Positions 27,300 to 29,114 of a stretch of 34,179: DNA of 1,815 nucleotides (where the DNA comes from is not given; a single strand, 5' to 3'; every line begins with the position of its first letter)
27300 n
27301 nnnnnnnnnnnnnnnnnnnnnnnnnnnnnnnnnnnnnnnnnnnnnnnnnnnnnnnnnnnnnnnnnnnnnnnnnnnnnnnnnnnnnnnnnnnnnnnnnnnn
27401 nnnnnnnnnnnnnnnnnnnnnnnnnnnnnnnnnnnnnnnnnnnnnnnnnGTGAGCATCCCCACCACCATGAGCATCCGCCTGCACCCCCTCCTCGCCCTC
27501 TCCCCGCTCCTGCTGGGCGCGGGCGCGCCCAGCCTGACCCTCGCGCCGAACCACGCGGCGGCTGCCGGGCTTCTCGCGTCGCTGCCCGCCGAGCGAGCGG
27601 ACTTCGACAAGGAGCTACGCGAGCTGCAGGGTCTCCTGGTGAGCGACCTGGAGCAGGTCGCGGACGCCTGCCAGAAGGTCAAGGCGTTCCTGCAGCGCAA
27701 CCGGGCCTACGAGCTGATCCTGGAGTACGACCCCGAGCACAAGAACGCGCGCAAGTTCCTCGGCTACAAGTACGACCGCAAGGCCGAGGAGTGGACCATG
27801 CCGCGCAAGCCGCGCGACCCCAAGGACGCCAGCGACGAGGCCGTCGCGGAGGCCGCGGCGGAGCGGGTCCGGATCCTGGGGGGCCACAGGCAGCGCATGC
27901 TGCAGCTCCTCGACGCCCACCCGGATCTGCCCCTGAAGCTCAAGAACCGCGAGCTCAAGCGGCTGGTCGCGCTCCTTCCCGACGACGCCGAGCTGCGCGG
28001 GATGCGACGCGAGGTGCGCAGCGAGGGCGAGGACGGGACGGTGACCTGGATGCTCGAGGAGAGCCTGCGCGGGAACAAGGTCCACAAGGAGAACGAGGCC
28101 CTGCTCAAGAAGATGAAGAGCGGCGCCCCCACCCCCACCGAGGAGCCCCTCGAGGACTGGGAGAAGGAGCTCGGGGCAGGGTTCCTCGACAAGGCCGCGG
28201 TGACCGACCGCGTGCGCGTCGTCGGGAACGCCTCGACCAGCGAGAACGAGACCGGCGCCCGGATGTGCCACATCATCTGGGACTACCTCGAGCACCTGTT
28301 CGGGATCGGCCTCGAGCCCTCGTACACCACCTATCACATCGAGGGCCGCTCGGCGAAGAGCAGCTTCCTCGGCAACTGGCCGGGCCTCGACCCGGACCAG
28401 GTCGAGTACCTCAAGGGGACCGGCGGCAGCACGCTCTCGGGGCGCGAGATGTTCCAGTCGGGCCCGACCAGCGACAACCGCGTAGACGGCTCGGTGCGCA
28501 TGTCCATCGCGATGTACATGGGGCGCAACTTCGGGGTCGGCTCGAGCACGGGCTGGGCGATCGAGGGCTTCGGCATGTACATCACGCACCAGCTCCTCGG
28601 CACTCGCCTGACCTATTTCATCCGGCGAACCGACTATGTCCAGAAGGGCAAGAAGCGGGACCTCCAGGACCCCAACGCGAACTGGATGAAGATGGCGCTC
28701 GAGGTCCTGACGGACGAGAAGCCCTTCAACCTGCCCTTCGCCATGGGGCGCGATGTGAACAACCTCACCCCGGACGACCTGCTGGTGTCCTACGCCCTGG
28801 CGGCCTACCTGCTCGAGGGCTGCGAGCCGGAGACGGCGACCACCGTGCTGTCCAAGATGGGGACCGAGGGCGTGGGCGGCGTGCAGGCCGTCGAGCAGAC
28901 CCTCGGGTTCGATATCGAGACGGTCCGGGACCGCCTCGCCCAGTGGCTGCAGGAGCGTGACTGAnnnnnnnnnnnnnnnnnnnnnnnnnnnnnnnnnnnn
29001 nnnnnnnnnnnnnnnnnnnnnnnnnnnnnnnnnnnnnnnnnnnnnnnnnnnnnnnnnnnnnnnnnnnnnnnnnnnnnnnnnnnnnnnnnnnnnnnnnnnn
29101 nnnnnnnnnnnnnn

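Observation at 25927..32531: Operon of three translationally coupled paralogous secreted proteins of unknown family, followed by a LytS-type kinase and a LytTR regulator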

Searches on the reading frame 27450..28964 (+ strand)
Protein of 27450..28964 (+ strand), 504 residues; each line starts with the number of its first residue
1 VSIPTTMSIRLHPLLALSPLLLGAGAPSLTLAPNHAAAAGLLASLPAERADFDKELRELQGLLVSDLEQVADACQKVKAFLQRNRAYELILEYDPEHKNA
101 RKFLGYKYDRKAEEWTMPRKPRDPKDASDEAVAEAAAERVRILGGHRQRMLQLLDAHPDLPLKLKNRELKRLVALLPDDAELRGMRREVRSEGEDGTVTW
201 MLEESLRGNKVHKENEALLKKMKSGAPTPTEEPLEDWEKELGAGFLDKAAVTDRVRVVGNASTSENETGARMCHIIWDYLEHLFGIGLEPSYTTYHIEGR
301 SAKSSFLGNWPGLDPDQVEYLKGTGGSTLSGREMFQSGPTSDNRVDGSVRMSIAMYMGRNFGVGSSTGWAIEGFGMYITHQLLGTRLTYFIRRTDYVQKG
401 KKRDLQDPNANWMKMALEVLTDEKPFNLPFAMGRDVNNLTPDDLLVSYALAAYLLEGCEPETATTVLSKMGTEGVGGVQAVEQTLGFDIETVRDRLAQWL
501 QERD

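Call 3: search_protein_families(library=pfam, proteins=[window:27450-28964:+], max_evalue=0.1)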
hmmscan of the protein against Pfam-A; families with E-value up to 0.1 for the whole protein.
window:27450-28964:+ (504 aa): 0 families

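Call 4: search_protein_families(library=ncbifam, proteins=[window:27450-28964:+], max_evalue=0.1)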
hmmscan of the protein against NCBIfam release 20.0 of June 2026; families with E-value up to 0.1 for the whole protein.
window:27450-28964:+ (504 aa): 1 family
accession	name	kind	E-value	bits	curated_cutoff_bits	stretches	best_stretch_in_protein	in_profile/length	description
NF051451.1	30S_S2_sunset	exception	0.065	12.3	710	0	222-270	234-282/382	30S ribosomal protein S2, sunset domain variant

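Call 12: find_homologous_proteins(query=window:27450-28964:+, max_evalue=0.001)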
Query window:27450-28964:+ (504 aa): 3 proteins with E <= 0.001 among 8000 candidates.
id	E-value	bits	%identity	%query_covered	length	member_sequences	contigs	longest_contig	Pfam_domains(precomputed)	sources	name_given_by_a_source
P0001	0.0e+0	1082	95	99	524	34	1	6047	-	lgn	-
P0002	1.2e-279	946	90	91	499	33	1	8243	-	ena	-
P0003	6.3e-106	373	41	93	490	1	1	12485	-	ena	-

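Call 15: find_encoding_contigs(protein=P0003, flank=10000)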
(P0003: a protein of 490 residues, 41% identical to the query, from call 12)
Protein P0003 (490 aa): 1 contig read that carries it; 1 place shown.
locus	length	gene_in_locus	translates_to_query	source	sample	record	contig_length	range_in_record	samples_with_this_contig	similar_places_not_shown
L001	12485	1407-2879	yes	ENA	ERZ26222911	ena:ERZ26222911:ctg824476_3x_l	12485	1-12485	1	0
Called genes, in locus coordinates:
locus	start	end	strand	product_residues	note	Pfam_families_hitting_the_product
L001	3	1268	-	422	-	?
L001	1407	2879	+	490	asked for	-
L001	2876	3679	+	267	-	PF00106:adh_short, PF01370:Epimerase (weak), PF08659:KR, PF13561:adh_short_C2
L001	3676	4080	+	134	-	PF01042:Ribonuc_L-PSP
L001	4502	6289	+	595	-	PF01839:FG-GAP (faint), PF13517:FG-GAP_3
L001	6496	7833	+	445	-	-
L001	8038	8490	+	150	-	-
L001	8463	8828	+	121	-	-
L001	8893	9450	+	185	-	-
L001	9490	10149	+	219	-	PF13546:DDE_5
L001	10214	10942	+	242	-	-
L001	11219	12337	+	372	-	PF01609:DDE_Tnp_1, PF13751:DDE_Tnp_1_6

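Call 18: find_homologous_proteins(query=A2, max_evalue=0.01)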
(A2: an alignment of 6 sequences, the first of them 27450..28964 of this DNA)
Query A2 (6 sequences) (504 aa, profile of the alignment): 3 proteins with E <= 0.01 among 8000 candidates.
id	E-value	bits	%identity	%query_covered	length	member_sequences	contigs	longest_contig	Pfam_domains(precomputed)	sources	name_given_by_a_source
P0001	5.4e-258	875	95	99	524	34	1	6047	-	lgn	-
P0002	3.3e-252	856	90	91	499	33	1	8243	-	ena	-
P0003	5.4e-232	789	41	93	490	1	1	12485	-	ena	-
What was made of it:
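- Tried and rejected: Word-index homology searches with one paralog and with a 6-sequence profile returned only 3 proteins (calls 12, 18).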

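Call 19: find_encoding_contigs(protein=P0002, flank=10000)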
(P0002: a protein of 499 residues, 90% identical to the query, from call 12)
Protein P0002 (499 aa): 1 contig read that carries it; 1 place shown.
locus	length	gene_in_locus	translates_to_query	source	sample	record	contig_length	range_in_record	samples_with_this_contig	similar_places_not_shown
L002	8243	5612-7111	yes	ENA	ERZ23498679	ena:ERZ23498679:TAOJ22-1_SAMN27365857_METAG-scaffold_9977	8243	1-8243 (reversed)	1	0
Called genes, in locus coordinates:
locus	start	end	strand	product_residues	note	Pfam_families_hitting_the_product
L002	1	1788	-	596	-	?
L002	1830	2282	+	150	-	PF16155:PnbB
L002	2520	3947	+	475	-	-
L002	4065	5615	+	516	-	-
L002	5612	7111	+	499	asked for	-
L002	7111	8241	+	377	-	?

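Call 20: find_encoding_contigs(protein=P0001, flank=10000)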
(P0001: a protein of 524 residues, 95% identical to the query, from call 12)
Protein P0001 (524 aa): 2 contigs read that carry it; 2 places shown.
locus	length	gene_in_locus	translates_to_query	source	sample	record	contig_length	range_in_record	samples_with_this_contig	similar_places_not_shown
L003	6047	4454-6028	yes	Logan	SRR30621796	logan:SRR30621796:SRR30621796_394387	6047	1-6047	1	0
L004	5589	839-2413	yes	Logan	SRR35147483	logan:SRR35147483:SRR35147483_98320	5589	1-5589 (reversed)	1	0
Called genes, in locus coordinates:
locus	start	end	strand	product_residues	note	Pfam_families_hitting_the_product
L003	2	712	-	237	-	?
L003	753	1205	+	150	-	PF16155:PnbB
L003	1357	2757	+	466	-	PF13646:HEAT_2 (faint)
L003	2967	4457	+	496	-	-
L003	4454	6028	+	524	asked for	-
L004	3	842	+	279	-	?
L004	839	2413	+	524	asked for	-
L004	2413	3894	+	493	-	-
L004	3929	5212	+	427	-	PF06580:His_kinase, PF02518:HATPase_c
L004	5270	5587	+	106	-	?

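Call 27: predict_structure(alignment_id=A2)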
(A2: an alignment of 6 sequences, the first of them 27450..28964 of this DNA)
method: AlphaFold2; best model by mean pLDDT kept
length: 504 residues; sequences in the alignment: 6
mean_pLDDT: 78.4   pTM: 0.74
mean pLDDT of the five models: 78.4, 77.7, 75.9, 72.4, 71.1
residues with pLDDT >= 90: 125; 70-90: 277; 50-70: 43; < 50: 59
segments of 3 or more residues with pLDDT < 50: 1-44, 390-400
pLDDT, mean of each block of 10 residues (from residue 1): 30 33 29 32 54 91 94 91 92 90 86 78 80 87 93 89 87 89 89 82 89 88 90 90 87 89 89 89 79 81 83 75 57 60 79 84 81 82 59 41 63 86 83 79 87 91 93 89 91 92 78
secondary structure, 60 per line:
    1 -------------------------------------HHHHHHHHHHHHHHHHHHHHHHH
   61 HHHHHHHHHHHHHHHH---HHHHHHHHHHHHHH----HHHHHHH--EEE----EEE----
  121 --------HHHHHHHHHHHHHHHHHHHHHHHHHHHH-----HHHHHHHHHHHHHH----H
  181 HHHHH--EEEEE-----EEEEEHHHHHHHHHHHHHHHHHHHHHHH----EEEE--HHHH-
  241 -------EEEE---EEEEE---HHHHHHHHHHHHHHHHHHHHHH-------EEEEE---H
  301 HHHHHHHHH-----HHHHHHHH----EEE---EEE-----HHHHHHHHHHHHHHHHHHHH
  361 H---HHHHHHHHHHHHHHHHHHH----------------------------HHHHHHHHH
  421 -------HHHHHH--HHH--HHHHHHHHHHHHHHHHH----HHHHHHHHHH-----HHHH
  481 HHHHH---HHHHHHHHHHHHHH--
elements in order: H38-76 H80-93 H98-104 E107-109 E114-116 H129-156 H162-175 H180-185 E188-192 E198-202 H203-225 E230-233 H236-239 E248-251 E255-259 H263-284 E292-296 H300-309 H315-322 E327-329 E333-335 H341-361 H365-383 H412-420 H428-433 H441-457 H462-471 H477-485 H489-502

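Call 28: search_protein_representatives(alignment_id=A2)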
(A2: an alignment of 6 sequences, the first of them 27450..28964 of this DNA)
Query: 6 sequences, 500 profile positions. Proteins with E-value up to 0.001 (for the whole library): 712; up to 1e-10: 533; up to 1e-30: 407. The best 150 are listed.
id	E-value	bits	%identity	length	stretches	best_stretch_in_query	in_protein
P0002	1.1e-252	855.7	-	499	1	2-499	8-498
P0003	1.7e-232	789.1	-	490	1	5-500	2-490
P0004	3.9e-211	718.6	-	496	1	13-500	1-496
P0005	5.8e-168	576.2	-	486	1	12-500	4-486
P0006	2.5e-154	531.2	-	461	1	42-500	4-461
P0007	1.5e-149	515.5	-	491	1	20-499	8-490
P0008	4.3e-145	500.8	-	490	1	23-500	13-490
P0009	3.5e-141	487.9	-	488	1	12-500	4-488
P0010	3.6e-138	477.9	-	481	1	23-498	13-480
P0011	6.3e-138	477.1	-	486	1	15-498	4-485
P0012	6.4e-137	473.8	-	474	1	31-500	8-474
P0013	2.4e-133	462.0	-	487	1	51-497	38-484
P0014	1.4e-130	452.9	-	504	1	25-499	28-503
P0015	5.3e-127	441.1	-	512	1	8-499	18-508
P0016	1.1e-125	436.7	-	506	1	12-498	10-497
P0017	1.3e-125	436.4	-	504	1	8-499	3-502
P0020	2.2e-115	402.8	-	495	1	13-499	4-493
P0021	1.6e-114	400.0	-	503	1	14-497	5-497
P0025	2.5e-107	376.2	-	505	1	3-499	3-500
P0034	1.8e-98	347.0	-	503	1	10-497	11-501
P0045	4.5e-93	329.2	-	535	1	32-497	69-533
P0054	7.0e-90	318.6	-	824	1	36-497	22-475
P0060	1.3e-88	314.4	-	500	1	4-498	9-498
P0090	3.0e-81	290.2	-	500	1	20-497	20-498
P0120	1.2e-75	271.7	-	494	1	16-497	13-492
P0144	1.1e-71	258.6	-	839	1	53-498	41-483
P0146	8.8e-71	255.6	-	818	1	16-497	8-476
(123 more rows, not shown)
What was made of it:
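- Nearly all of the 150 listed are 460-535 aa and match over the full length (call 28).
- Tried and rejected: This is misleading, because the exhaustive search found 712 (call 28).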

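Call 31: fold_search(model_id=the predicted structure, library=pdb)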
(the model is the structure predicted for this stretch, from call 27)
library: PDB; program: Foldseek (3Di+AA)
matches with E <= 10: 70; with E <= 0.001: 0
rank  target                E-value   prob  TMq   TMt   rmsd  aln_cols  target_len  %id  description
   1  7zbv                  7.9e-01  0.82  0.34  0.43   6.5       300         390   13  Crystal structure of the peptidase domain of collagenase G from Clostridium histolyticum in complex with a diphosphonate (released 2022-11-09)
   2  7z5u                  1.3e+00  0.57  0.32  0.39   7.5       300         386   13  Crystal structure of the peptidase domain of collagenase G from Clostridium histolyticum in complex with a hydroxamate-b (released 2022-11-09)
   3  8w20_A                1.7e+00  0.02  0.08  0.06  45.0       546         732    9  Umb1 umbrella toxin particle (released 2024-04-17)
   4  8ibz_C                2.0e+00  0.03  0.08  0.05  22.5       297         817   13  Structure of R2 with 5'ORF and 3'UTR (released 2023-09-20)
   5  6zfx_A                2.1e+00  0.03  0.12  0.10  24.7       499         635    9  hSARM1 GraFix-ed (released 2020-11-18)
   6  4ar1                  2.4e+00  0.23  0.26  0.33   8.7       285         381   11  Crystal Structure of the Peptidase Domain of Collagenase H from Clostridium histolyticum at 2.01 Angstrom resolution. (released 2013-06-05)
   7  6xi6                  2.4e+00  0.06  0.12  0.20  25.2       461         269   10  Hierarchical design of multi-scale protein complexes by combinatorial assembly of oligomeric helical bundle and repeat p (released 2021-06-02)
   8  3fp4_A                2.4e+00  0.02  0.10  0.10  20.6       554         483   10  Crystal structure of Tom71 complexed with Ssa1 C-terminal fragment (released 2009-07-28)
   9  7zr6_P                2.5e+00  0.06  0.09  0.10  22.3       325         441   13  CryoEM structure of HSP90-CDC37-BRAF(V600E)-PP5(open) complex (released 2022-12-28)
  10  7xyb_G                2.5e+00  0.04  0.08  0.18  13.6       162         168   16  The cryo-EM structure of an AlpA-loaded complex (released 2022-07-20)
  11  7sqc_C0               2.5e+00  0.03  0.11  0.05  30.3       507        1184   14  Ciliary C1 central pair apparatus isolated from Chlamydomonas reinhardtii (released 2022-04-13)
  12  9kzx_3c               2.9e+00  0.03  0.11  0.09  45.0       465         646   11  Cryo-EM structure of the HCV IRES-dependently initiated CMV-stalled 80S ribosome (rotated state) in complexed with eI (released 2025-12-03)
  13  7sqc_C2               2.9e+00  0.03  0.11  0.04  30.7       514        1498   14  Ciliary C1 central pair apparatus isolated from Chlamydomonas reinhardtii (released 2022-04-13)
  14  7lt1_B                3.0e+00  0.02  0.09  0.11  25.6       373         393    9  Structure of the cGAS-like receptor human MB21D2 (released 2021-07-21)
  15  11kc_A                3.7e+00  0.18  0.11  0.24  18.2       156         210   17  Cryo-EM determined structure of designed nanoparticle O43-TM (released 2026-04-08)
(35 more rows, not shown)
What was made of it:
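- Foldseek's best PDB hit is also collagenase G, but weak (call 31).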

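Call 33: search_protein_families(library=pfam, alignment_id=A3, max_evalue=1)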
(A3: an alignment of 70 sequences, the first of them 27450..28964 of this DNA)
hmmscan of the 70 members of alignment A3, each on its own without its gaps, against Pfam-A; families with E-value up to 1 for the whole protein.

A. member 1, window:27450-28964:+ (504 aa): 0 families

B. families by the number of members that match (of 70 scanned): 47 families (the first 25 are shown)
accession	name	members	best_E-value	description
PF13428.12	TPR_14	8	0.0086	Tetratricopeptide repeat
PF13485.12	Peptidase_MA_2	4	0.025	Peptidase MA superfamily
PF07719.23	TPR_2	3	0.13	Tetratricopeptide repeat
PF14559.12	TPR_19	2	0.008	Tetratricopeptide repeat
PF13414.12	TPR_11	2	0.016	TPR repeat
PF12840.13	HTH_20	2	0.059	Helix-turn-helix domain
PF13431.12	TPR_17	2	0.074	Tetratricopeptide repeat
PF05299.18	Peptidase_M61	2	0.11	M61 glycyl aminopeptidase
PF03474.20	DMA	1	0.0015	DMRTA motif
PF22552.1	TY-Chap3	1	0.0024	T3SS (YopN, CesT) and YbjN peptide-binding chaperone 3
PF05281.16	Secretogranin_V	1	0.0026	Neuroendocrine protein 7B2 precursor (Secretogranin V)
PF08370.16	PDR_assoc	1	0.0042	Plant PDR ABC transporter associated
PF19968.4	VMAP-M7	1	0.0052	vWA-MoxR associated protein middle region (VMAP-M) 7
PF03354.21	TerL_ATPase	1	0.024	Terminase large subunit, ATPase domain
PF04029.19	2-ph_phosp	1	0.036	2-phosphosulpholactate phosphatase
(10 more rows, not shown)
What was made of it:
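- On Clan MA gluzincin metallopeptidases (M9, M1, M4, M30): The best Peptidase_MA_2 match among 70 members has E=0.025 (call 33).
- Peptidase_MA_2 was hit by 4 of 70 members and Peptidase_M61 by 2 (call 33).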

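Call 35: search_solved_structures(query=A3, max_evalue=10, show_alignments=4)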
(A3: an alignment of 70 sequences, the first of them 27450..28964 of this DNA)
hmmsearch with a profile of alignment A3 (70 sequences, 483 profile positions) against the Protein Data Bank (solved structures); distinct sequences matched with E-value up to 10: 14.
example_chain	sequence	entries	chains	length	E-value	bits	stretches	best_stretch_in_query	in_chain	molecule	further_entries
7obi_A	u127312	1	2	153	1.9e-07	33.4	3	34-92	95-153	CTPR-rv4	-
5hrz_A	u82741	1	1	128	0.0019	20.3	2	59-92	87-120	TPR domain protein 1na0C3_3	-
1na0_A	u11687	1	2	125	0.0027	19.7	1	59-92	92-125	designed protein CTPR3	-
1na3_A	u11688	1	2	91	0.0092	18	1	59-92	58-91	designed protein CTPR2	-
6v8e_A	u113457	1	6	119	0.023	16.7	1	59-92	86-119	Designed protein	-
3kd7_A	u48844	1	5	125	0.042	15.8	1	63-92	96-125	CTPR390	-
9gzg_A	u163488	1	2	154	0.044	15.7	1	32-92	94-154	Engineered CTPR protein with glutamic acids for conductivity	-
9i38_A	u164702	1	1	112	0.16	13.9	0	160-203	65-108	m4D2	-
8ump_A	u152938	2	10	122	0.3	13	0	65-90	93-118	T33-ml35-redesigned-TPR-domain-fold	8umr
5djs_A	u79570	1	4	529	0.32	12.9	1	41-85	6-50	Tetratricopeptide TPR_2 repeat protein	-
6vl6_B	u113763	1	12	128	0.6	12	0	66-92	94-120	T33_dn2B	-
8ur5_A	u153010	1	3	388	0.98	11.3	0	60-97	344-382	Trimer head HA,Hemagglutinin HA1 chain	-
2wqh_A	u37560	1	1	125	1.1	11.1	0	59-92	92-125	CTPR3Y3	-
8ur7_A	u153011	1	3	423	1.3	10.8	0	60-97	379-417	Trimer head HA,Hemagglutinin HA1 chain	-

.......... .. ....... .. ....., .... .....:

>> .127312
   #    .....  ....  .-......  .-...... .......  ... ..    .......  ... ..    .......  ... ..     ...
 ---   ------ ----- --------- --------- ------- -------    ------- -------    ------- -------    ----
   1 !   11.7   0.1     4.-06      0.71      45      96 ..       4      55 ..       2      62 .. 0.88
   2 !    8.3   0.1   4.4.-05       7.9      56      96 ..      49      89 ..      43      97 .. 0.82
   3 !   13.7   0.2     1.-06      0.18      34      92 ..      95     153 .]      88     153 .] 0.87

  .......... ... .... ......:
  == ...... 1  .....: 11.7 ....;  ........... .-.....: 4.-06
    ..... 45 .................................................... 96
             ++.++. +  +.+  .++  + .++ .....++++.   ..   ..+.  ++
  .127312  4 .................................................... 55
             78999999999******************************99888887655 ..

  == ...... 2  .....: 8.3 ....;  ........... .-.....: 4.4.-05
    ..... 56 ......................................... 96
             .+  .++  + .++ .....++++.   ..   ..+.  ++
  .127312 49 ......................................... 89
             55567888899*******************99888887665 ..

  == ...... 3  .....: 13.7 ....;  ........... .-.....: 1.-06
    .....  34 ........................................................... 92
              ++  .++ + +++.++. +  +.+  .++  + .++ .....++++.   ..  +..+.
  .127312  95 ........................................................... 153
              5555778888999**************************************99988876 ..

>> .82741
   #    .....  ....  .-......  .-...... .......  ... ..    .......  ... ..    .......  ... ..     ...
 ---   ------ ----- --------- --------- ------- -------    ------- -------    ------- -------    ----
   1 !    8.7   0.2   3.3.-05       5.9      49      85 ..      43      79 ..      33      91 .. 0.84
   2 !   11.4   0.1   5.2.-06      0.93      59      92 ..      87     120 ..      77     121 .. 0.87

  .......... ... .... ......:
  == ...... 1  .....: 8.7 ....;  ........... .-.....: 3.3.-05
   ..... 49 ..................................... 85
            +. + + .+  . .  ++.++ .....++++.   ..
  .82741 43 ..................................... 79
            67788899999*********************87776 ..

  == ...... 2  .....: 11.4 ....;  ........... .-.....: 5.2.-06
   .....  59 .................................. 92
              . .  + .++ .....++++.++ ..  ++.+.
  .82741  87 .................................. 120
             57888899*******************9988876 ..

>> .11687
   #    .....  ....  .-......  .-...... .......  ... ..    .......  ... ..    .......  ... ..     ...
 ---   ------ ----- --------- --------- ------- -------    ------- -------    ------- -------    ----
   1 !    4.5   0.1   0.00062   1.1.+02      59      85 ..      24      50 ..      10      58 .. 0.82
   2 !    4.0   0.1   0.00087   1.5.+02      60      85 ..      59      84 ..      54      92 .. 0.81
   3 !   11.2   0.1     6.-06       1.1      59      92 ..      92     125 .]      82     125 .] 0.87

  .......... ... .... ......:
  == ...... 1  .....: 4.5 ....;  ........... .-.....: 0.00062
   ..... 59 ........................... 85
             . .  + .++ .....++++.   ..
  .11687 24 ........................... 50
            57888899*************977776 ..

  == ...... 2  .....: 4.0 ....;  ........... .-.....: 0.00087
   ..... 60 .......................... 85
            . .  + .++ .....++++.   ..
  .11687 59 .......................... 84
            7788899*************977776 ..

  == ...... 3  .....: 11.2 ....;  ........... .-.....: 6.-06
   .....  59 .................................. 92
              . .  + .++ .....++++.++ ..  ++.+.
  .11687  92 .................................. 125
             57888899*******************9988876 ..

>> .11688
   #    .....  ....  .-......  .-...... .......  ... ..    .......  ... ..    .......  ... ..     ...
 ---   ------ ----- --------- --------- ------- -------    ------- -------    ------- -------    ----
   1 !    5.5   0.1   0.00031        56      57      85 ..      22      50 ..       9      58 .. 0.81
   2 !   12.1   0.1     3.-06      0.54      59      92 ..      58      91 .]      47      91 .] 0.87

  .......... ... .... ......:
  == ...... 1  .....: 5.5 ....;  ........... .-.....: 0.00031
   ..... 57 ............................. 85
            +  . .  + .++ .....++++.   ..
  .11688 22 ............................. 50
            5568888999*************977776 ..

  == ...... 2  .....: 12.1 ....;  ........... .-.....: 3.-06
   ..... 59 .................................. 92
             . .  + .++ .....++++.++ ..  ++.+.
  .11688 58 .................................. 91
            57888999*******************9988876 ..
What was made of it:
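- On TPR repeat proteins: The family profile matches a designed consensus TPR protein at E=1.9e-7 over profile positions 34-92 (call 35).
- TPR-like N-terminal block: E=1.9e-7 to a designed consensus TPR protein (call 35).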
